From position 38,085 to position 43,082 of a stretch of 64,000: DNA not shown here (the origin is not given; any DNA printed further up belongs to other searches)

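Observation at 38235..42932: Stand-alone 1565-aa helicase-nuclease fusion (Hhe-like) between housekeeping genes: candidate single-gene defence or DNA-surveillance system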

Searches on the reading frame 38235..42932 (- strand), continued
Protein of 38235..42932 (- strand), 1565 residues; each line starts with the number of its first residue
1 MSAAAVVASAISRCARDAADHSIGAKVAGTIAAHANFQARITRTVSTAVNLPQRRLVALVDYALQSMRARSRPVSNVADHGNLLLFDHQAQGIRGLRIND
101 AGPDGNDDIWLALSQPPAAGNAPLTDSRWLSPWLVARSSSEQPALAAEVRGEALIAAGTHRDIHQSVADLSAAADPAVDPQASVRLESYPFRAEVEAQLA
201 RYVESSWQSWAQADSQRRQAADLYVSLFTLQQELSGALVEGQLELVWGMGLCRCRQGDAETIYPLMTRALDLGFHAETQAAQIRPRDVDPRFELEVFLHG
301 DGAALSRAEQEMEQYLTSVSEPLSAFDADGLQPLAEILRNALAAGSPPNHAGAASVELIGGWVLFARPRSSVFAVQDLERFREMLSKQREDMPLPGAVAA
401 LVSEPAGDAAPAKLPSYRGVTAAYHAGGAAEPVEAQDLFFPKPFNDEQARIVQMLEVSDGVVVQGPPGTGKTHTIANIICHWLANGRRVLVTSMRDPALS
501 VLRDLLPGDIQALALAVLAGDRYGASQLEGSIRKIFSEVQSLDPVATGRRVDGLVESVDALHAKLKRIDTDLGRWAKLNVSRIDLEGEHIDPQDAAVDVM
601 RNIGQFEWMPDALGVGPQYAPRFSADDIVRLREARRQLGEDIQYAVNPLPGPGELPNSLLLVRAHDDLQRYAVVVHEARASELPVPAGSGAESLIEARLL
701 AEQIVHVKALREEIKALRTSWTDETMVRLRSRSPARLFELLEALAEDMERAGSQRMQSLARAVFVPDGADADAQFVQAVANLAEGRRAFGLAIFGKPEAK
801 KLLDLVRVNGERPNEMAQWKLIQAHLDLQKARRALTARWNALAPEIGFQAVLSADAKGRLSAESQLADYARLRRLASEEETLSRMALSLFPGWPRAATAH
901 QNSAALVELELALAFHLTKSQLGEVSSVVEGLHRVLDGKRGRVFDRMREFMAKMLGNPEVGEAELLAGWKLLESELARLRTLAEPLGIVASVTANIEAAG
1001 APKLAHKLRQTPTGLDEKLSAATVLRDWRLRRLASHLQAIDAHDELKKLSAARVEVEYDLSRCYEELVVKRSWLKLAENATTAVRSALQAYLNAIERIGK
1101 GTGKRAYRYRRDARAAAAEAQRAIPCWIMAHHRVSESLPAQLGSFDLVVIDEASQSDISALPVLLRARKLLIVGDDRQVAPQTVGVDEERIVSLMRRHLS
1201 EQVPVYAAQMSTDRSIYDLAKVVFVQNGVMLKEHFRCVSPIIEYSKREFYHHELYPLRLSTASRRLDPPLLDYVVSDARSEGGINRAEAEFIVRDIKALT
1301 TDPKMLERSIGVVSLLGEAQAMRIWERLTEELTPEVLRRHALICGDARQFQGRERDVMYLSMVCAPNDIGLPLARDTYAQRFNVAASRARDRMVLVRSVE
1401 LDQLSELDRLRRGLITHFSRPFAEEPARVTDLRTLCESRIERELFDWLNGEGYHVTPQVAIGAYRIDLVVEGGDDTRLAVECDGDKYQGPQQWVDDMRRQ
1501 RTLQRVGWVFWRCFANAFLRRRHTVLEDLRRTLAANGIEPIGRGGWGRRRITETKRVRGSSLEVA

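Call 53: search_dna_similar(query=window:38235-42932:-, collection=plasmids, mode=protein, max_rows=60, rows=spread)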
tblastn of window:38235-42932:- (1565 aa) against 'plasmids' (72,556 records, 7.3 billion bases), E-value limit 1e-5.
Records with a match: 570; places in all: 596; records where one place covers at least 80% of the query: 13.
Best place of each record, by identity: <60% 570.
By first word of the organism name: Klebsiella 235; Ralstonia 115; Acinetobacter 37; Pseudomonas 25; Rhizobium 21; Raoultella 10; Vibrio 6; Nostoc 6; Variovorax 5; Streptomyces 5; and 67 more.
By predicted mobility (MOB-suite, as given by PLSDB): conjugative 218; non-mobilizable 197; mobilizable 155.
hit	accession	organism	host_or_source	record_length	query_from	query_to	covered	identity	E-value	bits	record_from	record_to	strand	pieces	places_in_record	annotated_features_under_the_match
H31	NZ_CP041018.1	Sphingobium fuliginis ATCC 27551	cell culture,Water of rice field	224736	55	1541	95%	38.9%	0e+0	871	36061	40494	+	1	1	DUF3320 domain-containing protein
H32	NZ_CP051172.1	Ralstonia pseudosolanacearum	Whole organism,potato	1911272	223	1541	84%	38.7%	0e+0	778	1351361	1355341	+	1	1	none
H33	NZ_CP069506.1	Acinetobacter pittii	-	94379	363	1540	75%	33.2%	0e+0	613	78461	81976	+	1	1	AAA domain-containing protein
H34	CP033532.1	Acinetobacter pittii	Homo sapiens,Bacterial culture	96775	363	1540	48%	42.9%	5e-127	580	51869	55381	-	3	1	none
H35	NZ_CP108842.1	Streptomyces chartreusis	-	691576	432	1540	38%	38.3%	7e-63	341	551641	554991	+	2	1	AAA domain-containing protein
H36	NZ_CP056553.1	Enterobacter sp. RHBSTW-00422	culture,Freshwater sample from ...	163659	431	1529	30%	29.2%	6e-19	164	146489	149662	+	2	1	DUF3320 domain-containing protein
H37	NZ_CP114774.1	Raoultella planticola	Homo sapiens,cell ...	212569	431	1529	30%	29.2%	6e-19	164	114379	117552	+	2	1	DUF3320 domain-containing protein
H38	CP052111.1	Ralstonia solanacearum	tomato,cell culture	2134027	1125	1533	26%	27.7%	2e-15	91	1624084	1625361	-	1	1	DUF3320 domain-containing protein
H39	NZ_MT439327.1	Klebsiella pneumoniae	-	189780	1125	1533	26%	27.7%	5e-19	102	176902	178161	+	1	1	hhe: DUF4011 domain-containing anti-phage protein Hhe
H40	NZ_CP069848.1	Klebsiella pneumoniae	Homo sapiens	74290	1125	1533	26%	27.7%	7e-19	101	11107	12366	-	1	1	hhe: DUF4011 domain-containing anti-phage protein Hhe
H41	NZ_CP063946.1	Klebsiella pneumoniae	Manis javanica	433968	1125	1533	26%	27.7%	9e-19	101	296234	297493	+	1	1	hhe: DUF4011 domain-containing anti-phage protein Hhe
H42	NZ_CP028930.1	Klebsiella pneumoniae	-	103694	1125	1533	26%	27.7%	9e-19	101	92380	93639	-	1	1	hhe: DUF4011 domain-containing anti-phage protein Hhe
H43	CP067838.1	Klebsiella pneumoniae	Homo sapiens,respiratory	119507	1125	1533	26%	27.7%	1e-18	101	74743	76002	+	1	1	DUF4011 domain-containing protein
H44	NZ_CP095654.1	Klebsiella pneumoniae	Homo sapiens,Pure culture one microbial ...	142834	1125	1533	26%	27.7%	1e-18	101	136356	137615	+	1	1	hhe: DUF4011 domain-containing anti-phage protein Hhe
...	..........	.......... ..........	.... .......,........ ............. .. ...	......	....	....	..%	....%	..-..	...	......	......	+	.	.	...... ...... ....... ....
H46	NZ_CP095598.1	Klebsiella pneumoniae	Homo sapiens,Pure culture one microbial ...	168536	1125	1533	26%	27.7%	1e-18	101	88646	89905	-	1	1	hhe: DUF4011 domain-containing anti-phage protein Hhe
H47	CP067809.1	Klebsiella pneumoniae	Homo sapiens,urine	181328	1125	1533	26%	27.7%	1e-18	101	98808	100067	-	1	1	DUF4011 domain-containing protein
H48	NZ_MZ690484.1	Klebsiella pneumoniae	-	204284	1125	1533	26%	27.7%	1e-18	101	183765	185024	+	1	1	hhe: DUF4011 domain-containing anti-phage protein Hhe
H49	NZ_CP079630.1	Klebsiella pneumoniae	Homo sapiens,Endotracheal aspirate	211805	1125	1533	26%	27.7%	1e-18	101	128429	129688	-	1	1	hhe: DUF4011 domain-containing anti-phage protein Hhe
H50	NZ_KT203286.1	Klebsiella pneumoniae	urine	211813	1125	1533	26%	27.7%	1e-18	101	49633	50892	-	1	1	hhe: DUF4011 domain-containing anti-phage protein Hhe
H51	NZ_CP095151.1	Klebsiella pneumoniae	Homo sapiens,Cell culture,Chronic wound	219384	1125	1533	26%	27.7%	1e-18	101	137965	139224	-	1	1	hhe: DUF4011 domain-containing anti-phage protein Hhe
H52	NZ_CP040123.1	Klebsiella pneumoniae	Homo sapiens,sputum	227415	1125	1533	26%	27.7%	1e-18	101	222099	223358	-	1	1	hhe: DUF4011 domain-containing anti-phage protein Hhe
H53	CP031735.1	Klebsiella pneumoniae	Homo sapiens,blood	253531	1125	1533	26%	27.7%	1e-18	101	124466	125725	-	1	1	DUF4011 domain-containing protein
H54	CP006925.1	Klebsiella pneumoniae 30660/NJST258_1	Homo sapiens,urinary tract infection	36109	1125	1533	26%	27.7%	1e-18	100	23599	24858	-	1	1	DNA helicase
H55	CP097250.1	Klebsiella pneumoniae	Homo sapiens,blood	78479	1125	1533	26%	27.7%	1e-18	100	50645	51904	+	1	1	DUF4011 domain-containing protein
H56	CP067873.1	Klebsiella pneumoniae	Homo sapiens,respiratory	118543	1125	1533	26%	27.7%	1e-18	100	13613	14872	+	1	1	DUF4011 domain-containing protein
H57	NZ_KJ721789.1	Klebsiella pneumoniae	-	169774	1125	1533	26%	27.7%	1e-18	100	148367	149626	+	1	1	AAA domain-containing protein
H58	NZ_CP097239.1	Klebsiella pneumoniae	Homo sapiens,urine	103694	1125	1533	26%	27.7%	1e-18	100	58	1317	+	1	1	none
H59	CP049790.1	Ralstonia solanacearum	whole organism,isolated from the ...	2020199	1125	1533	26%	27.5%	3e-15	90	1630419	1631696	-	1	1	none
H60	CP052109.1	Ralstonia solanacearum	tomato,cell culture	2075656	1125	1533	26%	27.5%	3e-15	90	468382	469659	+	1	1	none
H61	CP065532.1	Ralstonia solanacearum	peanut,whole organism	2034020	1125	1533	26%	27.5%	3e-15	90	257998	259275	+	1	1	none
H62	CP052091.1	Ralstonia solanacearum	tomato,cell culture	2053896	1125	1533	26%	27.5%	4e-15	89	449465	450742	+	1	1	none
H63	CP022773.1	Ralstonia solanacearum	Solanum tuberosum,single cell,Potato ...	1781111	1125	1533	26%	27.3%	7e-15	89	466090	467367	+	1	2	helicase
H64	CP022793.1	Ralstonia solanacearum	Solanum tuberosum,single cell,Potato ...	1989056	1125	1533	26%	27.3%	7e-15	89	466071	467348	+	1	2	helicase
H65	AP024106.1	Ralstonia solanacearum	-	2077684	1125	1533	26%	27.3%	7e-15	89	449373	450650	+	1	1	hypothetical protein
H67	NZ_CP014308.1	Burkholderia sp. PAMC 26561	single cell,lichen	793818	1125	1533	26%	26.6%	1e-19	104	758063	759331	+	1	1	DUF3320 domain-containing protein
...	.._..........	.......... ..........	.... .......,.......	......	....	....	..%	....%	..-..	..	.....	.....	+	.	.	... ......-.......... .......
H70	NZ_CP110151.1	Klebsiella pneumoniae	chicken,chicken intestinal contents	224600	1125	1533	26%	26.1%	6e-17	96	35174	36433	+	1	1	AAA domain-containing protein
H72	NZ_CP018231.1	Rhizobium leguminosarum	Vavilovia formosa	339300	1125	1529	26%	25.8%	1e-17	97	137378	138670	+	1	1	DUF3320 domain-containing protein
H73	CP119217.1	Acinetobacter soli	Homo sapiens,blood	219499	1342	1540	13%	51.8%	1e-50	206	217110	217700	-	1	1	none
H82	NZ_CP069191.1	Haloterrigena salifodinae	Salt Microbe,Salt Mine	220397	1145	1396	16%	28.8%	1e-6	62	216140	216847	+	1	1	AAA domain-containing protein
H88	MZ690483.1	Klebsiella pneumoniae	-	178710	1342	1533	12%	27.6%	6e-9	69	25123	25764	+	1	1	none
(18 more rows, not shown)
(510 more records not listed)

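Call 54: get_annotated_region(hit=H39, flank=7000)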
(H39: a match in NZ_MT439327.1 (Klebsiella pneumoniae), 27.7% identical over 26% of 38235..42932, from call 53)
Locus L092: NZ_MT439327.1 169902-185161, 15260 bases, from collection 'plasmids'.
description: Klebsiella pneumoniae strain NMI6713_12 plasmid pIncFIBk_6713, complete sequence
organism: Klebsiella pneumoniae (NCBI taxid 573)
taxonomy: Bacteria; Pseudomonadota; Gammaproteobacteria; Enterobacterales; Enterobacteriaceae; Klebsiella; Klebsiella pneumoniae
host: -; source: -; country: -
typing (MOB-suite, as given by PLSDB): conjugative; replicon IncFIB,IncFII,rep_cluster_2183; relaxase MOBF,MOBF; mating-pair formation MPF_F
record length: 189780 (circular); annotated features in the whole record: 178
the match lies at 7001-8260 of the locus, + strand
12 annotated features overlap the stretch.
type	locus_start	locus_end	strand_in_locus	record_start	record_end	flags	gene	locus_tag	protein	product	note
CDS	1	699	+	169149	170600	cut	-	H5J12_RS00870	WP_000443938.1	DUF262 domain-containing protein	-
CDS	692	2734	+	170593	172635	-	-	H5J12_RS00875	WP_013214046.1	DUF262 domain-containing protein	-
CDS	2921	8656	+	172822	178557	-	hhe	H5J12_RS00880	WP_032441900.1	DUF4011 domain-containing anti-phage protein Hhe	GO:0051607 - defense response to virus [Evidence IEA]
CDS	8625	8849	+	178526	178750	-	-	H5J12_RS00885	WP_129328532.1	hypothetical protein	-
CDS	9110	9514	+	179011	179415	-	-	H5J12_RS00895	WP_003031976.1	transposase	GO:0006313 - DNA transposition [Evidence IEA]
CDS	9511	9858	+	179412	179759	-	tnpB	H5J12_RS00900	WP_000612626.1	IS66 family insertion sequence element accessory protein TnpB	-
CDS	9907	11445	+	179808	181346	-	-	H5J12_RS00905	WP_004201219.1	IS66-like element ISKpn24 family transposase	GO:0006313 - DNA transposition [Evidence IEA]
CDS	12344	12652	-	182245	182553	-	-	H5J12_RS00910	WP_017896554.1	hypothetical protein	-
CDS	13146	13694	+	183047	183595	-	-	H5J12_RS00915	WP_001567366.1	thioredoxin fold domain-containing protein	-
CDS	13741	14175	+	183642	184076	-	tolA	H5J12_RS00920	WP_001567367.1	cell envelope integrity protein TolA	GO:0006810 - transport [Evidence IEA]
CDS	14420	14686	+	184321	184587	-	-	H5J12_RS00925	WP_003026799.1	DUF1778 domain-containing protein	-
CDS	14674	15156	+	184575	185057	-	-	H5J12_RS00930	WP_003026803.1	GNAT family N-acetyltransferase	-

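Call 56: search_protein_families(library=pfam, proteins=[L092:2921-8656:+, L089:7689-13502:+, L090:6897-11627:+, L003:9983-15388:+], max_evalue=0.001)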
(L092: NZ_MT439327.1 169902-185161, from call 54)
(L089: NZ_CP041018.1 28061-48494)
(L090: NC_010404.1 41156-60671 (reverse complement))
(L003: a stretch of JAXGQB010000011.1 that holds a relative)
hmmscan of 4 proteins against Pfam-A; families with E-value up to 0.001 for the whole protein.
L092:2921-8656:+ (1911 aa): 11 families
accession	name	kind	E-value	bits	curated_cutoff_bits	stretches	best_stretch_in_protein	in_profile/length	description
PF13195.11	DUF4011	-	1.6e-37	129.3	22.2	1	30-308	1-158/158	Protein of unknown function (DUF4011)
PF18741.7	MTES_1575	-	7.2e-37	125.8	38.2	1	1683-1780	1-96/96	REase_MTES_1575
PF13086.12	AAA_11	-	6.2e-17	62.6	27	2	1378-1420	212-254/257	AAA domain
PF13087.12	AAA_12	-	9.9e-12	45.3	27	1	1455-1637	19-193/195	AAA domain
PF13245.12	AAA_19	-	4.7e-09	37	25.1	0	430-491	1-64/134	AAA domain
PF13604.12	AAA_30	-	3.8e-08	33.7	27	0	428-489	4-67/191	AAA domain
PF00580.27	UvrD-helicase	-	1e-05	25.8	23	1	436-620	10-181/271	UvrD/REP helicase N-terminal domain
PF04480.18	DUF559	-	1.6e-05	25.2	20.6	1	1701-1780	38-108/109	Protein of unknown function (DUF559)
PF01443.25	Viral_helicase1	-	0.00014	22.2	21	0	443-514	1-68/228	Viral superfamily 1 RNA helicase core domain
PF01580.24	FtsK_SpoIIIE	-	0.00058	19.8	24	0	429-466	27-65/221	FtsK/SpoIIIE family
PF13401.12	AAA_22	-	0.00061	20.6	27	0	441-575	6-129/130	AAA domain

L089:7689-13502:+ (1937 aa): 9 families
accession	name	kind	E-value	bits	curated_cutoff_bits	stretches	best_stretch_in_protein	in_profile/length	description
PF18741.7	MTES_1575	-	2.4e-29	101.7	38.2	1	1481-1574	1-96/96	REase_MTES_1575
PF13086.12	AAA_11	-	7.2e-16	59.2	27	2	487-591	2-107/257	AAA domain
PF13087.12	AAA_12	-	1.1e-13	51.7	27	1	1271-1437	17-191/195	AAA domain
PF13604.12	AAA_30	-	1.1e-10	42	27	1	487-552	2-69/191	AAA domain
PF13245.12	AAA_19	-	2.9e-09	37.6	25.1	1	493-556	3-68/134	AAA domain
PF11784.13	DUF3320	-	1.7e-08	34.7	25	1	1786-1833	2-49/50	Protein of unknown function (DUF3320)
PF04480.18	DUF559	-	6e-06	26.5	20.6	1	1481-1574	17-108/109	Protein of unknown function (DUF559)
PF01443.25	Viral_helicase1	-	7.7e-05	23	21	0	505-534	2-32/228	Viral superfamily 1 RNA helicase core domain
PF13191.12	AAA_16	-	0.00037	21.5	32.6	1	500-606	24-129/167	AAA ATPase domain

L090:6897-11627:+ (1576 aa): 10 families
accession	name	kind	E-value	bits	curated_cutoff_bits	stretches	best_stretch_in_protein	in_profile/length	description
PF18741.7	MTES_1575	-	6.6e-32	109.9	38.2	1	1440-1533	1-96/96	REase_MTES_1575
PF13087.12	AAA_12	-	1.3e-20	74.2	27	1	1214-1397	4-191/195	AAA domain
PF13086.12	AAA_11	-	1.9e-18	67.6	27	2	443-610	2-147/257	AAA domain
PF13604.12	AAA_30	-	1.3e-11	45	27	1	443-505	2-66/191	AAA domain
PF13245.12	AAA_19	-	5.6e-09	36.7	25.1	1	447-508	1-64/134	AAA domain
PF04851.21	ResIII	-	1.9e-06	28.3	22.5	1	445-583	6-147/164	Type III restriction enzyme, res subunit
PF05127.21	NAT10_TcmA_helicase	-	1.1e-05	25.8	22.7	0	461-545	1-82/176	RNA cytidine acetyltransferase NAT10/TcmA, helicase domain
PF01443.25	Viral_helicase1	-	0.00017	21.9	21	0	461-493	2-35/228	Viral superfamily 1 RNA helicase core domain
PF04480.18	DUF559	-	0.0002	21.6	20.6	1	1451-1524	31-99/109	Protein of unknown function (DUF559)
PF00270.35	DEAD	-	0.00089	19.5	26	0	445-535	2-99/167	DEAD/DEAH box helicase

L003:9983-15388:+ (1801 aa): 9 families
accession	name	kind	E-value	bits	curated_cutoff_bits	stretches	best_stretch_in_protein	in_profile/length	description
PF18741.7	MTES_1575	-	1.4e-31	108.8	38.2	1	1405-1495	1-93/96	REase_MTES_1575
PF13086.12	AAA_11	-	7.6e-16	59.1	27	2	409-484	2-91/257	AAA domain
PF13087.12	AAA_12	-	1.1e-15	58.1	27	1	1189-1361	14-191/195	AAA domain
PF13245.12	AAA_19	-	3.3e-10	40.7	25.1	1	426-519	14-114/134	AAA domain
PF13604.12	AAA_30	-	5.3e-10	39.8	27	1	410-497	3-90/191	AAA domain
PF04480.18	DUF559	-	1e-05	25.8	20.6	1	1416-1497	31-107/109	Protein of unknown function (DUF559)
PF12019.13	GspH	-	6.8e-05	23.8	21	0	12-44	3-30/108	Type II transport protein GspH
PF05127.21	NAT10_TcmA_helicase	-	0.00014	22.2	22.7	0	427-484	1-58/176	RNA cytidine acetyltransferase NAT10/TcmA, helicase domain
PF20720.3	nSTAND3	-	0.00083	19.5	27.2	0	417-467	11-61/155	Novel STAND NTPase 3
